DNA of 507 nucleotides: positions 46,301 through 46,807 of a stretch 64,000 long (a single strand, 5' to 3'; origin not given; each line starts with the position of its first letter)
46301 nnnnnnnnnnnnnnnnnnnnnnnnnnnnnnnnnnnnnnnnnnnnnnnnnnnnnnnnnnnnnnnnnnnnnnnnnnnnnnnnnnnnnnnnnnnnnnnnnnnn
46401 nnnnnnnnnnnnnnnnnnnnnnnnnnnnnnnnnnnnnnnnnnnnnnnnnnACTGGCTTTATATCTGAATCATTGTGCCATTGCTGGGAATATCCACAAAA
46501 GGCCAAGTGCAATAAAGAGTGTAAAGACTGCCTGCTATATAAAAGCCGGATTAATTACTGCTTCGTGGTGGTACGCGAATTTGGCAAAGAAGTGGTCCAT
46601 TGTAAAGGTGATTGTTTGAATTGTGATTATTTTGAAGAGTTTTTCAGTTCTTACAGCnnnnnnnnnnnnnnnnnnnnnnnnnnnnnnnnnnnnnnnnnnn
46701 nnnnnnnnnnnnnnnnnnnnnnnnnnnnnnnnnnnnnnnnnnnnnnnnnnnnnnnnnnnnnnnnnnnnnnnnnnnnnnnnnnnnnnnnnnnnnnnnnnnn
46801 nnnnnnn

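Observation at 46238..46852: Paralogous HTH/8-Cys regulator inserted inside the etfBA-fixCX module and translationally coupled to fixC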

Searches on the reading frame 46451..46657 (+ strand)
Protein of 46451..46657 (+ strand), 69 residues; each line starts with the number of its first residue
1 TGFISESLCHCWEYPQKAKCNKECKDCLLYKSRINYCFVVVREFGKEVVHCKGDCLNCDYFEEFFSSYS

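Call 45: search_solved_structures(query=A2, max_evalue=10, show_alignments=3)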
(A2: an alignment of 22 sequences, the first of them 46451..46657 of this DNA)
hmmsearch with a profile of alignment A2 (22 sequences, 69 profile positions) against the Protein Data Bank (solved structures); distinct sequences matched with E-value up to 10: 0.

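Call 46: search_protein_families(library=pfam, proteins=[window:46451-46657:+], max_evalue=10)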
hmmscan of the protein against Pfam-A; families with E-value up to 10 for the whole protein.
window:46451-46657:+ (69 aa): 0 families

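Call 50: search_protein_representatives(alignment_id=A2)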
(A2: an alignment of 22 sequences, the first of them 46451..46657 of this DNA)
Query: 22 sequences, 69 profile positions. Proteins with E-value up to 0.001 (for the whole library): 103; up to 1e-10: 31; up to 1e-30: 5. The best 103 are listed.
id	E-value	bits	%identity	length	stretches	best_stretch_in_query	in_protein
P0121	2.5e-41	155.5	-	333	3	7-65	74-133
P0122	3.2e-33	129.6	-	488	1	3-68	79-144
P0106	4.8e-33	129.0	-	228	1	2-68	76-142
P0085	1.6e-31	124.1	-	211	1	2-68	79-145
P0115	9.1e-31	121.7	-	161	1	3-69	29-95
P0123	8.4e-26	105.8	-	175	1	5-67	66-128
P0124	6.9e-24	99.7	-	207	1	4-67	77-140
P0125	9.2e-23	96.0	-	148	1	5-68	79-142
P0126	1.8e-22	95.1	-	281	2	4-65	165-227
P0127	2.4e-22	94.7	-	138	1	8-66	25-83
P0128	1.3e-21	92.4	-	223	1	3-67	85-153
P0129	1.3e-20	89.2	-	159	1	6-67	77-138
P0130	1.6e-20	88.9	-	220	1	8-66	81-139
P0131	1.0e-19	86.3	-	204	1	4-66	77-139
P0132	1.6e-19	85.7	-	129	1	2-62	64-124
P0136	8.4e-14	67.3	-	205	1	4-65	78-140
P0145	2.3e-11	59.5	-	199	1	6-65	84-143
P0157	3.3e-08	49.4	-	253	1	7-66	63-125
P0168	8.2e-06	41.7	-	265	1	3-64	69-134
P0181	8.7e-05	38.5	-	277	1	7-62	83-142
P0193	2.2e-04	37.2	-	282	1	7-64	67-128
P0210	6.8e-04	35.6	-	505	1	5-66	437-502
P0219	9.6e-04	35.1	-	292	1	8-67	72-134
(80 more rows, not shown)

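Call 52: search_protein_families(library=pfam, alignment_id=A3, max_evalue=0.001)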
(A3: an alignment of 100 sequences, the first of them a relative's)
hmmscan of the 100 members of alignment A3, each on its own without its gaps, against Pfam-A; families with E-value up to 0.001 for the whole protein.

A. member 1, P0121 (333 aa): 2 families
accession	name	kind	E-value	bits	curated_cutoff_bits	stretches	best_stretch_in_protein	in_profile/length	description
PF12728.13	HTH_17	-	5.3e-10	39.8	27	1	13-62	1-49/51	Helix-turn-helix domain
PF00376.29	MerR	-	6.1e-07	29.6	28.2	1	17-50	3-37/38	MerR family regulatory protein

B. families by the number of members that match (of 100 scanned): 14 families
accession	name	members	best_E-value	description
PF12728.13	HTH_17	84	1.2e-16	Helix-turn-helix domain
PF00376.29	MerR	65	8.9e-09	MerR family regulatory protein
PF13411.12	MerR_1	13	4.7e-05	MerR HTH family regulatory protein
PF13384.12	HTH_23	4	0.00035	Homeodomain-like domain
PF00072.30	Response_reg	2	2.8e-05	Response regulator receiver domain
PF05168.19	HEPN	1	1e-09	HEPN domain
PF18765.7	Polbeta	1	9.7e-08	Polymerase beta, Nucleotidyltransferase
PF00989.32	PAS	1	5.7e-07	PAS fold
PF08448.16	PAS_4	1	1.3e-05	PAS fold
PF01909.29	NTP_transf_2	1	6.2e-05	Nucleotidyltransferase domain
PF08447.18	PAS_3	1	0.00014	PAS fold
PF17761.7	DUF1016_N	1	0.0005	DUF1016 N-terminal domain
PF13551.12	HTH_29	1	0.00077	Winged helix-turn helix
PF17224.9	DUF5300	1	0.00084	Domain of unknown function (DUF5300)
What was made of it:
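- Relatives found with a profile of the Cys module alone number 103 clusters at 50% identity, and 84 of 100 carry HTH_17 in front of it (calls 50, 52). Distant relatives add receiver-like or PAS domains, as signal-responsive regulators do (call 52).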

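Call 55: list_cluster_members(proteins=[P0124, P0126, P0136, P0145, P0157, P0168, P0181, P0193, P0210, P0219])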
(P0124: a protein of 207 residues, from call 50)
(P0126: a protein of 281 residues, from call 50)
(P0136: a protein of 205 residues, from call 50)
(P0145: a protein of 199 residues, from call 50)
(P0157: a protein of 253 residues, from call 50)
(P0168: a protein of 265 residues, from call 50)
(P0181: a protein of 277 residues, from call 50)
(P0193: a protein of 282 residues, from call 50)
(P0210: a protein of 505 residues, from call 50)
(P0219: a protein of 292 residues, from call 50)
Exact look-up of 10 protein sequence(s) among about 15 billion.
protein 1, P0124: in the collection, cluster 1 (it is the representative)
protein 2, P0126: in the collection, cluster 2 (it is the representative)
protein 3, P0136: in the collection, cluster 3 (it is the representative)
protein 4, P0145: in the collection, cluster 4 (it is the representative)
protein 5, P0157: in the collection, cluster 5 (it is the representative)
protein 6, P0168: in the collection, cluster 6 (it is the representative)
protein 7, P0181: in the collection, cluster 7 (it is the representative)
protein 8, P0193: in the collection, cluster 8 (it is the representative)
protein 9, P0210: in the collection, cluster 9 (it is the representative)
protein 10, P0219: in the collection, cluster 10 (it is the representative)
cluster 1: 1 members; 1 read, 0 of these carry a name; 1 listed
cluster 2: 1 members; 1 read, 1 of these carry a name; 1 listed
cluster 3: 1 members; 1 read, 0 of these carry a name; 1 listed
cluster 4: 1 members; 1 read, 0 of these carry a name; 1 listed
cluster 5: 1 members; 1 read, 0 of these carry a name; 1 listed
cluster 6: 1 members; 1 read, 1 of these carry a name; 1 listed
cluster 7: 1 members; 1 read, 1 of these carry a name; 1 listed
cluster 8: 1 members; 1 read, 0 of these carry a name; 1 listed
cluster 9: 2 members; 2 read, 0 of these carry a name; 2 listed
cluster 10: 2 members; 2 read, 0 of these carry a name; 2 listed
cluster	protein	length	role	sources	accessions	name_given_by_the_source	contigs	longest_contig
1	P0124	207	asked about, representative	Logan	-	-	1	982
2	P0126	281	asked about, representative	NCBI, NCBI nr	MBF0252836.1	MAG: excisionase family DNA-binding protein [Candidatus Omnitrophica bacterium] | excisionase family DNA-binding protein [Candidatus Omnitrophota bacterium]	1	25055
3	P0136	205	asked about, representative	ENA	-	-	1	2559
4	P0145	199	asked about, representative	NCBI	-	-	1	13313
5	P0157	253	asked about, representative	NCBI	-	-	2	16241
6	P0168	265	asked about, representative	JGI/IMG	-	excisionase family DNA binding protein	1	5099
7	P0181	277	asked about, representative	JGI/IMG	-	excisionase family DNA binding protein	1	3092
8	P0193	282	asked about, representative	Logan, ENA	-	-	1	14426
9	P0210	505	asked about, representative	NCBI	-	-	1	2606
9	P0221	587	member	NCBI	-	-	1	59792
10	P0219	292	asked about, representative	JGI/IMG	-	-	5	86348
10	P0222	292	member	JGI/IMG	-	-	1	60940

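Call 56: find_encoding_contigs(protein=P0126, flank=8000, max_places=1)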
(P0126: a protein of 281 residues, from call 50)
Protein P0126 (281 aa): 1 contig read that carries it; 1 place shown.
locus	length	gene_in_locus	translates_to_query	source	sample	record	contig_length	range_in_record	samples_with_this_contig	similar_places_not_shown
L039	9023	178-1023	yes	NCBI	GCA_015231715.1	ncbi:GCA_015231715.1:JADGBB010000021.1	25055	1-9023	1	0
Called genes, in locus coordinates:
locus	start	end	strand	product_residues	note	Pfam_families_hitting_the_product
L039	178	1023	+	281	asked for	PF12728:HTH_17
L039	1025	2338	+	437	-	PF00890:FAD_binding_2, PF01266:DAO, PF01494:FAD_binding_3, PF01946:Thi4, PF03486:HI0933_like, PF12831:FAD_oxidored, PF13450:NAD_binding_8, PF26311:ETF-QO_FixC_C, +3 more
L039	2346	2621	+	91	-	PF05187:Fer4_ETF_QO, PF13237:Fer4_10 (weak), PF12838:Fer4_7 (weak), PF13187:Fer4_9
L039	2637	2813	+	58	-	PF26391:MamI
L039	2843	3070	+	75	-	-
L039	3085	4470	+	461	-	PF00089:Trypsin, PF13365:Trypsin_2, PF00595:PDZ (faint), PF13180:PDZ_2, PF17820:PDZ_6 (faint)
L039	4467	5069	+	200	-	-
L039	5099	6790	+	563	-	PF02579:Nitro_FeMo-Co (faint), PF27047:zf-C2H2_Trps1_3rd (faint), PF07191:Zn_ribbon_6 (faint), PF12773:DZR (faint), PF07282:Cas12f1-like_TNB (faint)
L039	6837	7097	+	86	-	-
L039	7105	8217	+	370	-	PF12812:PDZ_1 (weak), PF13180:PDZ_2 (faint), PF17820:PDZ_6 (faint), PF18509:MCR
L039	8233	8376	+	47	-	-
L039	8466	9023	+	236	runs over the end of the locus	PF01578:Cytochrom_C_asm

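Call 57: find_encoding_contigs(protein=P0219, flank=8000, max_places=1)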
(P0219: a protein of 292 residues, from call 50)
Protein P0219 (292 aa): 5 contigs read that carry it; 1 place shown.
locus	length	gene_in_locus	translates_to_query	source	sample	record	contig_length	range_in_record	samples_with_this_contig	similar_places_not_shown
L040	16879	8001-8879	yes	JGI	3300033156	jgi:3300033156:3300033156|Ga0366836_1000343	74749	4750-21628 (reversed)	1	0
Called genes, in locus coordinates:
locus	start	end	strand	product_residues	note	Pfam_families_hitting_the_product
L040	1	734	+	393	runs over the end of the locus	PF03264:Cytochrom_NNT (faint), PF22113:Mtrc-MtrF_II-IV_dom (faint), PF14522:Cytochrome_C7 (faint), PF13435:Cytochrome_C554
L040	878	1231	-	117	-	-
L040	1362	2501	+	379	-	PF00033:Cytochrome_B, PF13631:Cytochrom_B_N_2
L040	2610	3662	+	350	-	PF09699:Paired_CXXCH_1 (faint), PF14522:Cytochrome_C7 (faint), PF14537:Cytochrom_c3_2 (faint)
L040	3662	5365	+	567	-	PF03264:Cytochrom_NNT, PF14522:Cytochrome_C7 (faint), PF02085:Cytochrom_CIII (weak), PF14537:Cytochrom_c3_2 (weak)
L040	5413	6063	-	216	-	PF00072:Response_reg, PF08281:Sigma70_r4_2 (weak), PF00196:GerE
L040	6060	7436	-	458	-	PF07730:HisKA_3, PF02518:HATPase_c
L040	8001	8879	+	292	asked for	PF00376:MerR (weak), PF12728:HTH_17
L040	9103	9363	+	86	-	-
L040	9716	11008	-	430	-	PF12708:Pect-lyase_RHGA_epim (weak), PF05048:NosD, PF13229:Beta_helix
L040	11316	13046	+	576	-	PF04055:Radical_SAM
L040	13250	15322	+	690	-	PF06452:CBM9_1, PF19313:DUF5916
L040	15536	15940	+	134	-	-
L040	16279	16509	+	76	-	PF00118:Cpn60_TCP1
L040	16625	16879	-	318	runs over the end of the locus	PF04041:Glyco_hydro_130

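Call 79: find_encoding_contigs(protein=P0145, flank=8000, max_places=1)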
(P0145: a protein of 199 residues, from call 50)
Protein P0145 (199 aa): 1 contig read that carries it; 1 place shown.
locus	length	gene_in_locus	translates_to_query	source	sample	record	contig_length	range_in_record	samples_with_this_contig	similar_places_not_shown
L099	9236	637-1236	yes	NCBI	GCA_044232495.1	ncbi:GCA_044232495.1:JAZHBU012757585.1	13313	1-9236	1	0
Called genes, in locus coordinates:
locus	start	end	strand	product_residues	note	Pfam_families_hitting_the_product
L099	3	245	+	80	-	?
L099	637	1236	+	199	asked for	PF12728:HTH_17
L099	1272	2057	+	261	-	PF01578:Cytochrom_C_asm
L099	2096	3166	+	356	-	PF05201:GlutR_N, PF01488:Shikimate_DH, PF16912:Glu_dehyd_C (faint), PF03435:Sacchrp_dh_NADP (weak), PF03446:NAD_binding_2 (weak)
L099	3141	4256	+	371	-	PF13353:Fer4_12 (weak), PF04055:Radical_SAM, PF13186:SPASM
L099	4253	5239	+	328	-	PF04055:Radical_SAM, PF13186:SPASM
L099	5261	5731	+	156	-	PF13404:HTH_AsnC-type, PF13412:HTH_24 (faint), PF22451:NirdL-like_HTH, PF17805:AsnC_trans_reg2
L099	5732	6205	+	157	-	PF22451:NirdL-like_HTH, PF17805:AsnC_trans_reg2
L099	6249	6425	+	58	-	PF26391:MamI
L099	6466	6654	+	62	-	-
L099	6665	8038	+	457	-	PF00089:Trypsin, PF13365:Trypsin_2, PF13180:PDZ_2, PF17820:PDZ_6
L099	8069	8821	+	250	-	PF00595:PDZ (weak), PF13180:PDZ_2 (weak)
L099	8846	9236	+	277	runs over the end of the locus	PF02579:Nitro_FeMo-Co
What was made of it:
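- Distant members (about 30% identity) head clusters in an Omnitrophota MAG and in one MAG of unknown phylum whose cluster has the same layout (calls 55, 56, 79).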

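Call 85: find_homologous_proteins(query=A6, max_evalue=0.001)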
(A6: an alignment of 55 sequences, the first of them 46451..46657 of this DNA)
Query A6 (55 sequences) (69 aa, profile of the alignment): 1 proteins with E <= 0.001 among 36 candidates.
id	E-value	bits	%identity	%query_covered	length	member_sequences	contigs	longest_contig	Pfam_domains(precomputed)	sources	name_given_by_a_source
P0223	2.6e-5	42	34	46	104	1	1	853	PF12728.14,PF00376.30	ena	-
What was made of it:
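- Tried and rejected: It returned a single hit and gave no taxonomy (call 85).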
